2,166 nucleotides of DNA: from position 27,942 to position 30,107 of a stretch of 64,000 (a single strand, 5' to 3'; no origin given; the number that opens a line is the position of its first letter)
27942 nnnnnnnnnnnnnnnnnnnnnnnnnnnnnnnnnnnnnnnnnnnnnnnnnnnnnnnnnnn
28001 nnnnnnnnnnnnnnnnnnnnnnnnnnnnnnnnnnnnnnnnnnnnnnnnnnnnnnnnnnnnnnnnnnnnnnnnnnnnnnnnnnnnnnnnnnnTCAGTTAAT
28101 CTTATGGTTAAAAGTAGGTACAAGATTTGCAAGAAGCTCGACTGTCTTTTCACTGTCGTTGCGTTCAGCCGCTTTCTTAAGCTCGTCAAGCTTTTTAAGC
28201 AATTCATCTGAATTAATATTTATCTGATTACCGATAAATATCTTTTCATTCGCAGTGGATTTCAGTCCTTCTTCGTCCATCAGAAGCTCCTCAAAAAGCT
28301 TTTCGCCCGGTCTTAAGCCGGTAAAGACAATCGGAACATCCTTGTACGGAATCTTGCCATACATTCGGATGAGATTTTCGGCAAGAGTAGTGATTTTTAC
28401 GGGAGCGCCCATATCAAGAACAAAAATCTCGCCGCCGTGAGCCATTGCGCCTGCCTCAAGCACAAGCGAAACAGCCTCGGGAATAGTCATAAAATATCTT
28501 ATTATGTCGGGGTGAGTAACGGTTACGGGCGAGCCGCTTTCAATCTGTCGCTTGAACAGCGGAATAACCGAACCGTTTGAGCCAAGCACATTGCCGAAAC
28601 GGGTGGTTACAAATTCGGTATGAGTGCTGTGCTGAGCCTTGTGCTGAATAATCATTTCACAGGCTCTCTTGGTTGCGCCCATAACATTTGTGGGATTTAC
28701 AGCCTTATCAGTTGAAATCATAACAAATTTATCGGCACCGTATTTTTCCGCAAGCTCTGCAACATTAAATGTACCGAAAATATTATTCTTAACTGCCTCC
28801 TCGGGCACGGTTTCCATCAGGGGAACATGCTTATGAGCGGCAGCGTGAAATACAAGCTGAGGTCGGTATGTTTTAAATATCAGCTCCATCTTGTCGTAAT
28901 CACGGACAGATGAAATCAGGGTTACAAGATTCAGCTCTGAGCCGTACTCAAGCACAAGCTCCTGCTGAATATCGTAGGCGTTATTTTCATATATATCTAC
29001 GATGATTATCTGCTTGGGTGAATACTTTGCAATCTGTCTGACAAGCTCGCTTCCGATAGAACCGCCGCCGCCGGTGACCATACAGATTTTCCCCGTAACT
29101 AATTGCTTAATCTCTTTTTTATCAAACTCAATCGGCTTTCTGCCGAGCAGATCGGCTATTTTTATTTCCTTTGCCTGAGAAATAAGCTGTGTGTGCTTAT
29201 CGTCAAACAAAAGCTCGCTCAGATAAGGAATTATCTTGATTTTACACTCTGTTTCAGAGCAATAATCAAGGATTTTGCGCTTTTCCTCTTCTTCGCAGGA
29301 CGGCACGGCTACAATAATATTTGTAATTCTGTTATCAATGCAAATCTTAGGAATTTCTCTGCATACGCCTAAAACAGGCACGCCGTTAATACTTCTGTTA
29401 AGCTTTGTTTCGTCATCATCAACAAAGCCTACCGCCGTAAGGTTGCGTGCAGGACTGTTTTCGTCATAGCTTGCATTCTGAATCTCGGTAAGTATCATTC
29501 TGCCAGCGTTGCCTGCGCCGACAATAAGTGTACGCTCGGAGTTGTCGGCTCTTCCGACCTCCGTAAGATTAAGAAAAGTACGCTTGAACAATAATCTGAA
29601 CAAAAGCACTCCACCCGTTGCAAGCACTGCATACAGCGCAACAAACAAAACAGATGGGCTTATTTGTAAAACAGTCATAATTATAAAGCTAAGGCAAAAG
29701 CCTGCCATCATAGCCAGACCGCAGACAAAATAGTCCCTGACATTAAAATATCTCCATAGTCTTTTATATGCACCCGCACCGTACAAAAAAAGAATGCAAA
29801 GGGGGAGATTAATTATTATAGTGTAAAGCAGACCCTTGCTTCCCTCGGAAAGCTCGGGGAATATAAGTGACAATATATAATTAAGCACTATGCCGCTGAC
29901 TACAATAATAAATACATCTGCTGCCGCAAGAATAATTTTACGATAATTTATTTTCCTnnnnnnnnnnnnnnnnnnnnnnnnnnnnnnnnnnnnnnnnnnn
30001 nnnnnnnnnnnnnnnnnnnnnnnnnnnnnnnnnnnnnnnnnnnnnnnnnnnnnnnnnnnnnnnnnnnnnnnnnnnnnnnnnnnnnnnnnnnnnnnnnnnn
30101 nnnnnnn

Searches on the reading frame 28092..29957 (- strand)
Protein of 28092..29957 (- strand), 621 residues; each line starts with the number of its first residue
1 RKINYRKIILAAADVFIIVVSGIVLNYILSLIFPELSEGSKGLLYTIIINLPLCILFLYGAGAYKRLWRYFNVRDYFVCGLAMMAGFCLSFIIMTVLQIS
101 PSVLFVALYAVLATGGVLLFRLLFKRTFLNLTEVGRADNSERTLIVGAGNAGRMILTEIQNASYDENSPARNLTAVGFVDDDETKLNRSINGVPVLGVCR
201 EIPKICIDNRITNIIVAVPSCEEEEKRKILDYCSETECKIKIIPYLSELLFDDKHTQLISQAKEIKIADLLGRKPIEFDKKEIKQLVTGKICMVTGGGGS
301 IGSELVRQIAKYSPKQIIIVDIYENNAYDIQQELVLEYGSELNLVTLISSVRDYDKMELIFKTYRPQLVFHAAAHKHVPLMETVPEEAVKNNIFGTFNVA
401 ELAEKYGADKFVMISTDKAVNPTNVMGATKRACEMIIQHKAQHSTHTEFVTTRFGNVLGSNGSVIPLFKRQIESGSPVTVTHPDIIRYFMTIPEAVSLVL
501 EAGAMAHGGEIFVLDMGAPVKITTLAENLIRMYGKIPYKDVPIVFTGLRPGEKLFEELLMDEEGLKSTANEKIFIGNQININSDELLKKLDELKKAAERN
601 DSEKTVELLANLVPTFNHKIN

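Call 67: search_protein_families(library=pfam, proteins=[window:28092-29957:-], max_evalue=0.001)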
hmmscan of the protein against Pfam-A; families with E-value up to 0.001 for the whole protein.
window:28092-29957:- (621 aa): 8 families
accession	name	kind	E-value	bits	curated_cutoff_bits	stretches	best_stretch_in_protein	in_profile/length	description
PF02719.21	Polysacc_synt_2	-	4.9e-120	400.6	20.2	1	293-576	2-291/293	Polysaccharide biosynthesis protein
PF01370.27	Epimerase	-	3.8e-20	72.8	20.9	1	293-502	2-224/240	NAD dependent epimerase/dehydratase family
PF13727.12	CoA_binding_3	-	1.3e-15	58.2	25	1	84-244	27-175/175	CoA-binding domain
PF16363.11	GDP_Man_Dehyd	-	2.6e-14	53.8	27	1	293-418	1-131/332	GDP-mannose 4,6 dehydratase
PF04321.23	RmlD_sub_bind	-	3.1e-13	49.9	27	1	293-463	4-157/287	RmlD substrate binding domain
PF01073.25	3Beta_HSD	-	8.3e-09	35.3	22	1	293-462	1-162/280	3-beta hydroxysteroid dehydrogenase/isomerase family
PF07993.18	NAD_binding_4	-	6e-06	26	20.1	1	367-433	90-153/258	Male sterility protein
PF08659.16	KR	-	0.00055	20.3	22.6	0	293-416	4-136/180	KR domain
